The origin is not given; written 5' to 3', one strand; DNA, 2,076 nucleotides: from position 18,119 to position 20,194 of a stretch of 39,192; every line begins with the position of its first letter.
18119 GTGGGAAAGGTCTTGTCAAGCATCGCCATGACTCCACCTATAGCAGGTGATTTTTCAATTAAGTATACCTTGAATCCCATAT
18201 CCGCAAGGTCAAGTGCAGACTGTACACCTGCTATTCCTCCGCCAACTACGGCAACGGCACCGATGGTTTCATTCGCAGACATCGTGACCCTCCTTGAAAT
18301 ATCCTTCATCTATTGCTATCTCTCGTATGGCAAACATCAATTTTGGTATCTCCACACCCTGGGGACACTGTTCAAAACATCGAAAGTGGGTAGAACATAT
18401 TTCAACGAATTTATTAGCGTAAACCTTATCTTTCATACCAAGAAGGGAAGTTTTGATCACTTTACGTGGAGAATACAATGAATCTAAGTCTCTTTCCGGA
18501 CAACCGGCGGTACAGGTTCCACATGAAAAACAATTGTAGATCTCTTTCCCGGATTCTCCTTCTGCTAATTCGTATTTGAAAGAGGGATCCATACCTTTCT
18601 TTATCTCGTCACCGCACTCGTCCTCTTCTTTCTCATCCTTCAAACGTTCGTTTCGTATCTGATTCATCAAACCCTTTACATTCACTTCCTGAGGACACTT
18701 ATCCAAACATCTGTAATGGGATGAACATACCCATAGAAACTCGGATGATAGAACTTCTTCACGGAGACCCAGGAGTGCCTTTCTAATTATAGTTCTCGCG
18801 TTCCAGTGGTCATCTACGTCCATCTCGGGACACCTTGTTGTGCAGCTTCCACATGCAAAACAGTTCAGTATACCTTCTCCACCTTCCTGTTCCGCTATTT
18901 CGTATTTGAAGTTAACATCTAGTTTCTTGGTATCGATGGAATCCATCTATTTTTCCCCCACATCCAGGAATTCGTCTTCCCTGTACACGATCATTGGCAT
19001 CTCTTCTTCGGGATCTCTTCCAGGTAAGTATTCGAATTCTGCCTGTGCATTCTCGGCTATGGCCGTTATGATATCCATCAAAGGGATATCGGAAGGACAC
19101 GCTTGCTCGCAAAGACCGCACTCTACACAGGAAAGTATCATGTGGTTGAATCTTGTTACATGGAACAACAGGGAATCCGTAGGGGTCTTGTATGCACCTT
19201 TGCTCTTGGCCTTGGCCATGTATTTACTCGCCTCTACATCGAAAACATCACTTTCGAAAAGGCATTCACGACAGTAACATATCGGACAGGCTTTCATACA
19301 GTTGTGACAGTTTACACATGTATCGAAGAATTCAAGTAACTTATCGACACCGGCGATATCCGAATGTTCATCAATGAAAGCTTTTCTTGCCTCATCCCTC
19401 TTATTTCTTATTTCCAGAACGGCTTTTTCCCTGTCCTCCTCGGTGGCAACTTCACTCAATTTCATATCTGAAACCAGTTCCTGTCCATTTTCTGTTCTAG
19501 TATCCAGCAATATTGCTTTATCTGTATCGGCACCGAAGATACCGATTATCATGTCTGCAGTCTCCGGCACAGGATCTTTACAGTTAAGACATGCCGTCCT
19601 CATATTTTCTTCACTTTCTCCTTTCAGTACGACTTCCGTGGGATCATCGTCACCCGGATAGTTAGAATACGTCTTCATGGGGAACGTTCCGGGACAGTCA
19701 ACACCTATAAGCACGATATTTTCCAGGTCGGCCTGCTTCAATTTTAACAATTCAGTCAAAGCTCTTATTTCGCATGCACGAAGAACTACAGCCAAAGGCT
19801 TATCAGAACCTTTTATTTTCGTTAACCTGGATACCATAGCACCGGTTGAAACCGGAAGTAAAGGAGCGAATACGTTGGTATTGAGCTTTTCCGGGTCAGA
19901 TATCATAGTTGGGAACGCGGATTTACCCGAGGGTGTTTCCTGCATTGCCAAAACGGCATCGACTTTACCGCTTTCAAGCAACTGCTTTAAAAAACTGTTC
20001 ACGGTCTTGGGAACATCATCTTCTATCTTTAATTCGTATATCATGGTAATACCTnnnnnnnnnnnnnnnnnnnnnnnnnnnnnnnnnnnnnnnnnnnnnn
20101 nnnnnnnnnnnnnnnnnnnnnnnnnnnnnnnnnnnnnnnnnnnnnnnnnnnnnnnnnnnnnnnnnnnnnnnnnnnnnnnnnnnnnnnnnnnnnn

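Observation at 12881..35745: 23-kb single-strand array joining a beta-oxidation/butyrate set to three different electron-bifurcation families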

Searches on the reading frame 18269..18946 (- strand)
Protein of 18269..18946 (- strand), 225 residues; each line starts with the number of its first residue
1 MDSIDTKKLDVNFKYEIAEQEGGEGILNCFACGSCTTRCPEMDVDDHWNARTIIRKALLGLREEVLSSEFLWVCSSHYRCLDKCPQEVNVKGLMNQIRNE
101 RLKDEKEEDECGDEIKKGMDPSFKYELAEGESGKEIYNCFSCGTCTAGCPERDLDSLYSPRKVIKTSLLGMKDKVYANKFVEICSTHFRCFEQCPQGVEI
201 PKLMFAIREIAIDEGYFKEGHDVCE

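Call 4: search_protein_families(library=pfam, proteins=[window:18269-18946:-], max_evalue=0.001)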
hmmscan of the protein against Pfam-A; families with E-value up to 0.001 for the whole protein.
window:18269-18946:- (225 aa): 7 families
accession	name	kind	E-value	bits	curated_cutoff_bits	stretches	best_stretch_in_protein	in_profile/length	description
PF13183.11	Fer4_8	-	9.3e-14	52.2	27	2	27-88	3-68/68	4Fe-4S dicluster domain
PF13534.11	Fer4_17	-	3.5e-13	50.3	22.2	2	138-198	1-60/61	4Fe-4S dicluster domain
PF13237.11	Fer4_10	-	3.3e-12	46.6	25.5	2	138-195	8-53/53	4Fe-4S dicluster domain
PF13187.11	Fer4_9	-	5.9e-12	45.9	27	1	74-151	2-49/52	4Fe-4S dicluster domain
PF12838.12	Fer4_7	-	6e-05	23.9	27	0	138-198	1-52/52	4Fe-4S dicluster domain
PF13484.11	Fer4_16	-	8e-05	23.8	30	0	28-55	1-31/66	4Fe-4S double cluster binding domain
PF25160.1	LdpA_Fe-S-bd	-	0.00026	21.2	27.6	0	28-44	27-43/49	LdpA Fe-S cluster-binding domain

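Call 6: search_protein_families(library=ncbifam, proteins=[window:18269-18946:-], max_evalue=0.00001)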
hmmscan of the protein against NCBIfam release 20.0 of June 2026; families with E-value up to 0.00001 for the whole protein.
window:18269-18946:- (225 aa): 14 families
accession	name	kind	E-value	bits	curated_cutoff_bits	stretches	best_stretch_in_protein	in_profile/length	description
TIGR03290.1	CoB_CoM_SS_C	equivalog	3e-37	127.8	160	2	28-105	3-79/144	CoB--CoM heterodisulfide reductase subunit C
NF038018.1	qmoC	equivalog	8.7e-23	81.3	300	2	123-214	5-94/360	quinone-interacting membrane-bound oxidoreductase complex subunit QmoC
NF041890.1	hdrC_Methbact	equivalog_domain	6.2e-22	78.1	270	2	22-108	24-108/192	ferredoxin:CoB-CoM heterodisulfide reductase subunit HdrC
NF041779.1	hetero_SS_HdrC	equivalog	1.7e-18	66.8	350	2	25-90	29-92/198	ferredoxin:CoB-CoM heterodisulfide reductase subunit HdrC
NF008369.0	PRK11168.1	equivalog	1.7e-15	56.8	278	2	28-105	12-91/401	anaerobic glycerol-3-phosphate dehydrogenase subunit C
NF004616.0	PRK05950.1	subfamily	8.3e-12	44.8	228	1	15-103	135-235/238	succinate dehydrogenase iron-sulfur subunit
TIGR00384.1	dhsB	subfamily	4.6e-11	42.6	88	1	12-98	125-222/222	succinate dehydrogenase and fumarate reductase iron-sulfur protein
NF004898.0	PRK06259.1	equivalog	8.2e-10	37.9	385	0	126-221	123-226/488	fumarate reductase (CoM/CoB) subunit TfrB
NF045670.1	quin_L_LdhH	equivalog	2.8e-09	35.8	800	0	126-214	293-386/706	L-lactate dehydrogenase (quinone) large subunit LdhH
TIGR00273.1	TIGR00273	equivalog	2.8e-08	33.1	444.8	0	134-216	290-377/432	LutB/LldF family L-lactate oxidation iron-sulfur protein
TIGR03379.1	glycerol3P_GlpC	equivalog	3.3e-07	29.4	279.9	0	137-208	5-78/397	anaerobic glycerol-3-phosphate dehydrogenase subunit GlpC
NF009226.0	PRK12576.1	equivalog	3.9e-07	29.7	344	0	28-108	155-245/317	succinate dehydrogenase/fumarate reductase iron-sulfur subunit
NF008434.0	PRK11274.1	equivalog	5.2e-07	28.9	333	0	129-209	14-100/409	glycolate oxidase subunit GlcF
TIGR00314.1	cdhA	equivalog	1.3e-06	26.5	781.3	0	14-108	386-473/784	CO dehydrogenase/acetyl-CoA synthase complex subunit alpha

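Call 31: find_related_loci(query=window:18269-18946:-, collection=metagenome_contigs, flank=10000)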
Query window:18269-18946:- (225 aa) in metagenome_contigs; peptide patterns used: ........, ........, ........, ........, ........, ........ (x = any residue, [..] = any of these).
272 stretches matched a pattern, but none encodes a relative of the query by tblastn (E <= 1e-3).

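Call 33: find_related_loci(query=A2, collection=metagenome_contigs, flank=10000)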
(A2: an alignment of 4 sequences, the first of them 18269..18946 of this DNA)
Query A2 (225 aa) in metagenome_contigs; peptide patterns used: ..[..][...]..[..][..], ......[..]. (x = any residue, [..] = any of these).
549 stretches matched a pattern; 131 encode a relative of the query (tblastn E <= 1e-3); the best 80 are kept; 80 distinct loci.
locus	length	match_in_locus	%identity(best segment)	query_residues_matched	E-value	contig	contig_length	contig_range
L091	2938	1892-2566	84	1-225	1e-133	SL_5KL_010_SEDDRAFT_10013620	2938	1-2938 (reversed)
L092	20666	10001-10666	82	1-222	1e-125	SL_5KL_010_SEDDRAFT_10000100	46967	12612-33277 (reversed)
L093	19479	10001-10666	82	1-222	1e-125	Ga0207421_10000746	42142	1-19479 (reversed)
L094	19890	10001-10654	75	1-218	1e-112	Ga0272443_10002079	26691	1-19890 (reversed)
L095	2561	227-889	72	1-221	4e-115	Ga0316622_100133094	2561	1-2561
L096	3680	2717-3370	71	1-218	3e-110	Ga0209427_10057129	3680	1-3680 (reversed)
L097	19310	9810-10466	71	1-219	1e-108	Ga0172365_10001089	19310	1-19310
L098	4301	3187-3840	72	1-218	1e-109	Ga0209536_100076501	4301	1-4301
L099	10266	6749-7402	71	1-219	1e-107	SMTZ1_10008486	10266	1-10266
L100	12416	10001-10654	71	1-218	8e-108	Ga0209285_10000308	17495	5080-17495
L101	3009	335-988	71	1-219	1e-110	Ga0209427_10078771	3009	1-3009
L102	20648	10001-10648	71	1-216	2e-107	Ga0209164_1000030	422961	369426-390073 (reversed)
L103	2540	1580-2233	71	1-218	3e-111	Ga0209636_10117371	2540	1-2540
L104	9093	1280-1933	70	1-218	5e-107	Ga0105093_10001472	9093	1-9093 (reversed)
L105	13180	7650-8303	70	1-218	4e-107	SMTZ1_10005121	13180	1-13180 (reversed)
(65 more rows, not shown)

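Call 38: search_protein_families(library=pfam, proteins=[L092:3931-8439:+, L102:13770-14276:+, L102:14369-15583:+, L102:15634-17136:-, L102:17229-18929:-, L102:19356-20594:-, L092:18684-19292:+], max_evalue=0.00001)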
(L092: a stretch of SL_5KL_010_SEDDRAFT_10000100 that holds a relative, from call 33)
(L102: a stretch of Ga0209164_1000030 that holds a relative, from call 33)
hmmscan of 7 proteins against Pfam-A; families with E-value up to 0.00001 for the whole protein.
L092:3931-8439:+ (1502 aa): 25 families
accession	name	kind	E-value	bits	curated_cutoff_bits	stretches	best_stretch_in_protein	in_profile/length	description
PF07992.20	Pyr_redox_2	-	6.3e-63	213.4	26.1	3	276-574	2-291/291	Pyridine nucleotide-disulphide oxidoreductase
PF13738.12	Pyr_redox_3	-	2.6e-28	99.6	30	2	1088-1198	165-268/305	Pyridine nucleotide-disulphide oxidoreductase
PF13450.12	NAD_binding_8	-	1.3e-26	93.1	21.9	2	279-315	1-37/68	NAD(P)-binding Rossmann-like domain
PF00070.33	Pyr_redox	-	3e-23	82.6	22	1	411-457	1-51/82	Pyridine nucleotide-disulphide oxidoreductase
PF12831.13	FAD_oxidored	-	3.2e-22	79.9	27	1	17-55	2-40/416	FAD dependent oxidoreductase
PF01266.30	DAO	-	1.1e-21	78.2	27.9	1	276-316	1-49/353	FAD dependent oxidoreductase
PF00890.30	FAD_binding_2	-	1.9e-19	70.6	20.4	1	1090-1124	2-36/414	FAD binding domain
PF14691.11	Fer4_20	-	1.2e-17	64.2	25.8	1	165-244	29-111/113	Dihydroprymidine dehydrogenase domain II, 4Fe-4S cluster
PF03486.20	HI0933_like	-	2.3e-16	60.4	50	0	276-310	2-36/244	HI0933-like protein Rossmann domain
PF01946.23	Thi4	-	1.9e-13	50.6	26.2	0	275-316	18-60/235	Thi4 family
PF13241.12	NAD_binding_7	-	2.3e-12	47.8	22.1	0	407-472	5-73/104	Putative NAD(P)-binding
PF01134.28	GIDA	-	2.6e-12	46.9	22.1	0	276-332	1-57/391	Glucose inhibited division protein A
PF01262.27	AlaDh_PNT_C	-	1.5e-11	44.6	23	0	407-445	26-64/214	Alanine dehydrogenase/PNT, C-terminal domain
PF13237.11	Fer4_10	-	3.8e-10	40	25.5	1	1433-1479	5-53/53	4Fe-4S dicluster domain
PF01494.25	FAD_binding_3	-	3.8e-10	40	22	0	276-307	3-34/349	FAD binding domain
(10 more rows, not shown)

L102:13770-14276:+ (168 aa): 0 families

L102:14369-15583:+ (404 aa): 9 families
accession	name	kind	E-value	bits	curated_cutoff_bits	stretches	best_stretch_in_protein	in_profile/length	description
PF01494.25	FAD_binding_3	-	1.9e-18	67.3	22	2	89-328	95-336/349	FAD binding domain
PF07992.20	Pyr_redox_2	-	4.5e-12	46.4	26.1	1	3-40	1-39/291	Pyridine nucleotide-disulphide oxidoreductase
PF01266.30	DAO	-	6.4e-12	46.1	27.9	1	4-37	1-34/353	FAD dependent oxidoreductase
PF05834.18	Lycopene_cycl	-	1.4e-10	41.2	23.4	1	4-150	1-143/380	Lycopene cyclase protein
PF04820.20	Trp_halogenase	-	1.8e-09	37.4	21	0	4-38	1-39/458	Tryptophan halogenase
PF01946.23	Thi4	-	1.1e-07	31.8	26.2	1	2-49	17-65/235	Thi4 family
PF13450.12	NAD_binding_8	-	3.8e-07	30.7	21.9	1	7-35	1-29/68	NAD(P)-binding Rossmann-like domain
PF03486.20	HI0933_like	-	4.1e-07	30.1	50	0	4-40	2-38/244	HI0933-like protein Rossmann domain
PF12831.13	FAD_oxidored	-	5.3e-06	26.4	27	1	4-36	1-33/416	FAD dependent oxidoreductase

L102:15634-17136:- (500 aa): 2 families
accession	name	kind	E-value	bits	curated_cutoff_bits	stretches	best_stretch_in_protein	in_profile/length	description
PF00801.26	PKD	-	2.3e-10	40.8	23.5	1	286-362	4-72/80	PKD domain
PF18911.6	PKD_4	-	7.3e-10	39.2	27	0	285-366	7-78/85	PKD domain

L102:17229-18929:- (566 aa): 3 families
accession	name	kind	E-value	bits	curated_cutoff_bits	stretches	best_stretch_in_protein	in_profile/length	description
PF13517.12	FG-GAP_3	-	4e-24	85.4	26.9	1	287-344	3-59/61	FG-GAP-like repeat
PF14783.12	BBS2_Mid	-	3.4e-07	30.8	27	0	74-107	5-38/108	Ciliary BBSome complex subunit 2, middle region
PF15907.11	Itfg2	-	3.8e-06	26.8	27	0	73-105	80-112/330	Integrin-alpha FG-GAP repeat-containing protein 2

L102:19356-20594:- (412 aa): 2 families
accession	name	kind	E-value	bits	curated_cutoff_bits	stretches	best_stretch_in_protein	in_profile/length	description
PF03600.22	CitMHS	-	1e-37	130.5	31.9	1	3-352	19-336/336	Citrate transporter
PF02040.21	ArsB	-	1.4e-32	114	22.2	1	2-402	29-416/423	Arsenical pump membrane protein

L092:18684-19292:+ (202 aa): 1 family
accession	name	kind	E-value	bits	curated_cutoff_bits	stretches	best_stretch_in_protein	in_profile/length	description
PF01184.24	Gpr1_Fun34_YaaH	-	2.7e-22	79.8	25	1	17-189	16-196/207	GPR1/FUN34/yaaH family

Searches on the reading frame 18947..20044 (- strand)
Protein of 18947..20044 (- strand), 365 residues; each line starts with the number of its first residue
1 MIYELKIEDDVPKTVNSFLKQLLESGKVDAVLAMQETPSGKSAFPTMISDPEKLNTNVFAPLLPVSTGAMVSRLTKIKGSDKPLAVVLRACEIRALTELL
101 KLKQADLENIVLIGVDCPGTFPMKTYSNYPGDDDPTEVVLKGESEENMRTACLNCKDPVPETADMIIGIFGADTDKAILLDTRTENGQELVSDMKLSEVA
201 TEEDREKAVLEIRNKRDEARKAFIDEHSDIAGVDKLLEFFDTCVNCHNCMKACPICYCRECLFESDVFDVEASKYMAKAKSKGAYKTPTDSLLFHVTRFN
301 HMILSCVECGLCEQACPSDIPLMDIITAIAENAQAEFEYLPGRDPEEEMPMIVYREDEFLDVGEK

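Call 4: search_protein_families(library=pfam, proteins=[window:18947-20044:-], max_evalue=0.001)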
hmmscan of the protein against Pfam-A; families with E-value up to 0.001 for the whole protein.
window:18947-20044:- (365 aa): 9 families
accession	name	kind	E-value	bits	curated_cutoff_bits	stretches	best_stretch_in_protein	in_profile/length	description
PF04432.18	FrhB_FdhB_C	-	2e-11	44.4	23.3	1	140-204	84-146/150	Coenzyme F420 hydrogenase/dehydrogenase, beta subunit C terminus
PF13534.11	Fer4_17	-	3.1e-07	31.3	22.2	1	243-320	2-60/61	4Fe-4S dicluster domain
PF13183.11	Fer4_8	-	4.6e-07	30.7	27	1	241-320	3-68/68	4Fe-4S dicluster domain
PF13237.11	Fer4_10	-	7.1e-07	29.5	25.5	0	241-269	7-22/53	4Fe-4S dicluster domain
PF12797.12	Fer4_2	-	5.2e-06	26.5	24.5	0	240-254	7-21/22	4Fe-4S binding domain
PF00037.32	Fer4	-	9e-06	25.7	21.1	0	306-319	8-21/24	4Fe-4S binding domain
PF13187.11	Fer4_9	-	1.1e-05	25.8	27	1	243-319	2-50/52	4Fe-4S dicluster domain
PF12838.12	Fer4_7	-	7.4e-05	23.6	27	0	242-320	1-52/52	4Fe-4S dicluster domain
PF04422.18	FrhB_FdhB_N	-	7.4e-05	23.3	22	1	15-54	21-60/78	Coenzyme F420 hydrogenase/dehydrogenase, beta subunit N-term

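Call 6: search_protein_families(library=ncbifam, proteins=[window:18947-20044:-], max_evalue=0.00001)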
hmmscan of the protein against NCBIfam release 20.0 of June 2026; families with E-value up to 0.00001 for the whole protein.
window:18947-20044:- (365 aa): 2 families
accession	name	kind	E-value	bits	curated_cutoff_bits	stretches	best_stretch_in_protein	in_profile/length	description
TIGR00314.1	cdhA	equivalog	1.6e-06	26.2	781.3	1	211-336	372-469/784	CO dehydrogenase/acetyl-CoA synthase complex subunit alpha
NF038196.1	ferrodoxin_EFR1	subfamily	5.1e-06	26.7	75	0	290-318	171-198/242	EFR1 family ferrodoxin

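Call 40: search_solved_structures(query=window:18947-20044:-, max_evalue=0.01)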
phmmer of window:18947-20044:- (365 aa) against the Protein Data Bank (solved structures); distinct sequences matched with E-value up to 0.01: 15.
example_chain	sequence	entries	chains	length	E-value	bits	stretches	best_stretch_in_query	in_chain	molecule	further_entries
9t1s_M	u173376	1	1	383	6.2e-38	134.3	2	147-347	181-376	formate dehydrogenase (coenzyme F420)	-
8rvu_E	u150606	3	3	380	9.1e-35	123.9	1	13-334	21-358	Formate dehydrogenase, beta subunit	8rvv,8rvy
7bkb_E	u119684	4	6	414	1.2e-33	120.2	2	146-347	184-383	Formate dehydrogenase, beta subunit (F420)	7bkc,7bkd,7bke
3cf4_A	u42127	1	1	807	0.00082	22.1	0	299-338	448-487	Acetyl-CoA decarboxylase/synthase alpha subunit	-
9c0q_A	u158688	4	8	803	0.0015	21.2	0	305-338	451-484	Acetyl-CoA decarbonylase/synthase complex subunit alpha 2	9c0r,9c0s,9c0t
8jw0_c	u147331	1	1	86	0.0046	19.6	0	303-337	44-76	Photosystem I PsaC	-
8jjr_c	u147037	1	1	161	0.0052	19.4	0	237-319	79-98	PsaC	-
7qco_C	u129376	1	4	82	0.0053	19.4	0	237-255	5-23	Photosystem I iron-sulfur center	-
7f4v_aC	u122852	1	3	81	0.0059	19.3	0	237-257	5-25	Photosystem I iron-sulfur center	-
2wsc_C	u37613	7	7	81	0.0059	19.3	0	237-255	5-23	PHOTOSYSTEM I IRON-SULFUR CENTER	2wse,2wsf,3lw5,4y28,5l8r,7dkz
9e0j_K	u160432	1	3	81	0.0071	19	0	237-256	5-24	Photosystem I iron-sulfur center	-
31ox_C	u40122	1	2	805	0.0072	19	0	299-341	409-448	Acetyl-CoA decarbonylase/synthase complex subunit alpha 2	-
8jze_c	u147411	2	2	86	0.0074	18.9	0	238-256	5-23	Photosystem I PsaC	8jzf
2o01_C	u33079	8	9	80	0.0075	18.9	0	238-255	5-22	Photosystem I iron-sulfur center | PsaC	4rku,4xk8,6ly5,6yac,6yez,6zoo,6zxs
8e9g_I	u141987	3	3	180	0.0093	18.6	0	303-336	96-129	NADH-quinone oxidoreductase subunit I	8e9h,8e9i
